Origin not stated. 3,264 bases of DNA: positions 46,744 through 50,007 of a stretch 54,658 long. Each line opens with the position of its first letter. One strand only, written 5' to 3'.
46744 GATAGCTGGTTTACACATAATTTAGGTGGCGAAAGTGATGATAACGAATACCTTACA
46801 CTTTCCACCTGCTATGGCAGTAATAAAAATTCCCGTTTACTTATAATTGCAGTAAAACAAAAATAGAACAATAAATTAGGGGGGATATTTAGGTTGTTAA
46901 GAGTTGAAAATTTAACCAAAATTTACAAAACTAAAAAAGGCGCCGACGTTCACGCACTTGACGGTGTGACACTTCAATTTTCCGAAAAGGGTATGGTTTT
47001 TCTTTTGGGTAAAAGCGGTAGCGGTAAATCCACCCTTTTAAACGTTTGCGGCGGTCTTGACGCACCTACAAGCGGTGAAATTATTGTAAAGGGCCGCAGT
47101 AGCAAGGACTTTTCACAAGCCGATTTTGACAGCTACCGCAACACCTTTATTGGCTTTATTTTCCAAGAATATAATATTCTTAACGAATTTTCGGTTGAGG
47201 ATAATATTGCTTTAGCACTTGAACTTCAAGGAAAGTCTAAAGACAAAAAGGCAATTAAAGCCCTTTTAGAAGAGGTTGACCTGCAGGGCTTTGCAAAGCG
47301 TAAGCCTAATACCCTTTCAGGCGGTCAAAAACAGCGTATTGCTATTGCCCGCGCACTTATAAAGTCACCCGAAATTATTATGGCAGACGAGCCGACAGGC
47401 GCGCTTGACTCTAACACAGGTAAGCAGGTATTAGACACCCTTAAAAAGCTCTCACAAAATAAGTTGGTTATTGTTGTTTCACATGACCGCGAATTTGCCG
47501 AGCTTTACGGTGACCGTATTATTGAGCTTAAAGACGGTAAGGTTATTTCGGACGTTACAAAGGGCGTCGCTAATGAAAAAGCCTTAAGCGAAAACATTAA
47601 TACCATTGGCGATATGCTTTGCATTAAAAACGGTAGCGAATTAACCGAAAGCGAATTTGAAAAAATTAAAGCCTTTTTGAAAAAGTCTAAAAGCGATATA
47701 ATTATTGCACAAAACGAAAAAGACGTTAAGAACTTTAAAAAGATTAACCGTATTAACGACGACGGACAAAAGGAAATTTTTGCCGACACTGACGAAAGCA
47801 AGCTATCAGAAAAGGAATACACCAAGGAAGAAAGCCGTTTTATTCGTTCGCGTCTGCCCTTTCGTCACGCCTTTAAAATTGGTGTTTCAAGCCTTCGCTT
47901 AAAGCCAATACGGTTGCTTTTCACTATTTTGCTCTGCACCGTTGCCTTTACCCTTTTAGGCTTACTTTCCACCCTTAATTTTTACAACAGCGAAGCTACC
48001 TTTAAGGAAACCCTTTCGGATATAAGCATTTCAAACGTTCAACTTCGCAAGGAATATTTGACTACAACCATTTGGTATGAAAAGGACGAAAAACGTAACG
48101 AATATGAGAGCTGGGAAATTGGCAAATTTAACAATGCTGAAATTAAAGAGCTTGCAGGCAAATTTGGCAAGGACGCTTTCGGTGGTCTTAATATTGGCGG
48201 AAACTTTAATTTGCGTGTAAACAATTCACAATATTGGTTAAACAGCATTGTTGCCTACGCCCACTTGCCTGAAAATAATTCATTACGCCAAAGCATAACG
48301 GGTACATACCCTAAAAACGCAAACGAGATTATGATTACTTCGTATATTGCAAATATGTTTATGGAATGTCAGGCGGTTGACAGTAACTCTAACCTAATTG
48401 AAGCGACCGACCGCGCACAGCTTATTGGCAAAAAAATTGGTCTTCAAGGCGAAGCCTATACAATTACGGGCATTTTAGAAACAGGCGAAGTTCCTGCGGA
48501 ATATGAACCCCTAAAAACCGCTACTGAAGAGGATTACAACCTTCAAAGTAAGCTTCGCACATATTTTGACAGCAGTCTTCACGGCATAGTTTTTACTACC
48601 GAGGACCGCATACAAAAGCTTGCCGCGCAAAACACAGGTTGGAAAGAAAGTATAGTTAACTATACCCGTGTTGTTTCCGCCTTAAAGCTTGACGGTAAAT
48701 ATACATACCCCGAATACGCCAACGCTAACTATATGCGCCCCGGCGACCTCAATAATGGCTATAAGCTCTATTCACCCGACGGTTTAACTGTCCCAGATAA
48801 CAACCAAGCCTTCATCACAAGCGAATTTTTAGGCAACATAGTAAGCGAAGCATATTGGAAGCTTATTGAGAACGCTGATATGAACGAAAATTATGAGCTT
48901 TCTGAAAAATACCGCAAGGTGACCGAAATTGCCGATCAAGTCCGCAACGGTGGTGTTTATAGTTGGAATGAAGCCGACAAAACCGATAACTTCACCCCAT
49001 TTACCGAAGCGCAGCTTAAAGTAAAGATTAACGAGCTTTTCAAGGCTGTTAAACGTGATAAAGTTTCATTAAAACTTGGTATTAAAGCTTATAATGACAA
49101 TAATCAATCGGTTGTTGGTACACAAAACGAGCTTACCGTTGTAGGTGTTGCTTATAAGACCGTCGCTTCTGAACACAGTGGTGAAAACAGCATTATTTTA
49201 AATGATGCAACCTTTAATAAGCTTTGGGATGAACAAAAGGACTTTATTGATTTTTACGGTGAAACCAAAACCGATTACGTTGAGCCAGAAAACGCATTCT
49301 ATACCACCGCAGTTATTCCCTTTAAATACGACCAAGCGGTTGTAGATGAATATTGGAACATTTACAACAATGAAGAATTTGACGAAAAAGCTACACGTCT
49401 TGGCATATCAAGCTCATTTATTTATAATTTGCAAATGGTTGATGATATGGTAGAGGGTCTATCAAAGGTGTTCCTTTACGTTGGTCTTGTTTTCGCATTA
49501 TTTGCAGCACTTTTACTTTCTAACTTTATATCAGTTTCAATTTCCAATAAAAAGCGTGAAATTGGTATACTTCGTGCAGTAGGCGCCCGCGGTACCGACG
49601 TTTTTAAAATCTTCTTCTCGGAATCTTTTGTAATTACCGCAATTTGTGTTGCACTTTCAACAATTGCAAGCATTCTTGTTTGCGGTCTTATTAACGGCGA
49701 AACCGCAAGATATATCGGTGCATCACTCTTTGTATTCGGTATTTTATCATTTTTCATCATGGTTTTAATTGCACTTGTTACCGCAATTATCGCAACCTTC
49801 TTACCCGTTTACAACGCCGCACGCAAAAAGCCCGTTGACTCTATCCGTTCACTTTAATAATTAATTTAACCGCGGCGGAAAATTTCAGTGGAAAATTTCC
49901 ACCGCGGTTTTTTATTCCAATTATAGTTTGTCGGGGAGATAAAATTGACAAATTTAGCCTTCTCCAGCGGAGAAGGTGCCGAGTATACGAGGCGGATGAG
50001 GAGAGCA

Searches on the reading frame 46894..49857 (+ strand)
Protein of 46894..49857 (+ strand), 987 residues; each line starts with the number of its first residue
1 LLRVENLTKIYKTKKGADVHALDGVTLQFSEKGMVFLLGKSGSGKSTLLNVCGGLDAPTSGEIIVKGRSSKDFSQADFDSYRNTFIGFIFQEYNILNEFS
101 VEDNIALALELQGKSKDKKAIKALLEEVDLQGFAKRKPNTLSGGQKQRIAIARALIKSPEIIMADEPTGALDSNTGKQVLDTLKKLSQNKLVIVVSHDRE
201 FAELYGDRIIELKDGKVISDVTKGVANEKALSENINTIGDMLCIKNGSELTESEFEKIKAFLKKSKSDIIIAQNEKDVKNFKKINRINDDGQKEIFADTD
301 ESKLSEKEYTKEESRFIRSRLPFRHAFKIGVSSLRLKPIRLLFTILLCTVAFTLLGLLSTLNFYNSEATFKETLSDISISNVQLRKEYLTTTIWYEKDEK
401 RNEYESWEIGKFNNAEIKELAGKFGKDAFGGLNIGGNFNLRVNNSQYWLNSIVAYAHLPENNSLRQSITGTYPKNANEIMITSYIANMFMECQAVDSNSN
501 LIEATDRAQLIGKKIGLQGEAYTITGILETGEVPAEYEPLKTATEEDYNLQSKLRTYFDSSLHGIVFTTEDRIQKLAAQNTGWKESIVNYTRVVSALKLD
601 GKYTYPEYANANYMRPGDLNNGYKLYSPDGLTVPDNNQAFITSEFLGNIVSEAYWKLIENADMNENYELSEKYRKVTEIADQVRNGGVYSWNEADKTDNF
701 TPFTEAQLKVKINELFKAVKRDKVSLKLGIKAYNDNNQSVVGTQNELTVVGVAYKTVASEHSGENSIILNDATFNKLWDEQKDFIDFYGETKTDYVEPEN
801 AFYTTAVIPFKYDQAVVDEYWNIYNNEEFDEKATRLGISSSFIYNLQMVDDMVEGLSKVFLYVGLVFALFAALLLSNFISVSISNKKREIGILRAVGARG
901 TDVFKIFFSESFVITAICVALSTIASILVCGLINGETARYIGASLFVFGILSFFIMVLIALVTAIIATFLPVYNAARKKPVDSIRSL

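Call 37: search_protein_families(library=pfam, max_evalue=1e-8, proteins=[window:46894-49857:+])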
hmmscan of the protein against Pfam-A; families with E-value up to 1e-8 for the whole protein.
window:46894-49857:+ (987 aa): 2 families
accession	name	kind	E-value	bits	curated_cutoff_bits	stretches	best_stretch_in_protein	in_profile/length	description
PF00005.33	ABC_tran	-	5.6e-32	111.6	25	1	22-168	1-136/137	ABC transporter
PF02687.27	FtsX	-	1.7e-17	64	25.5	1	863-980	3-120/120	FtsX-like permease C-terminal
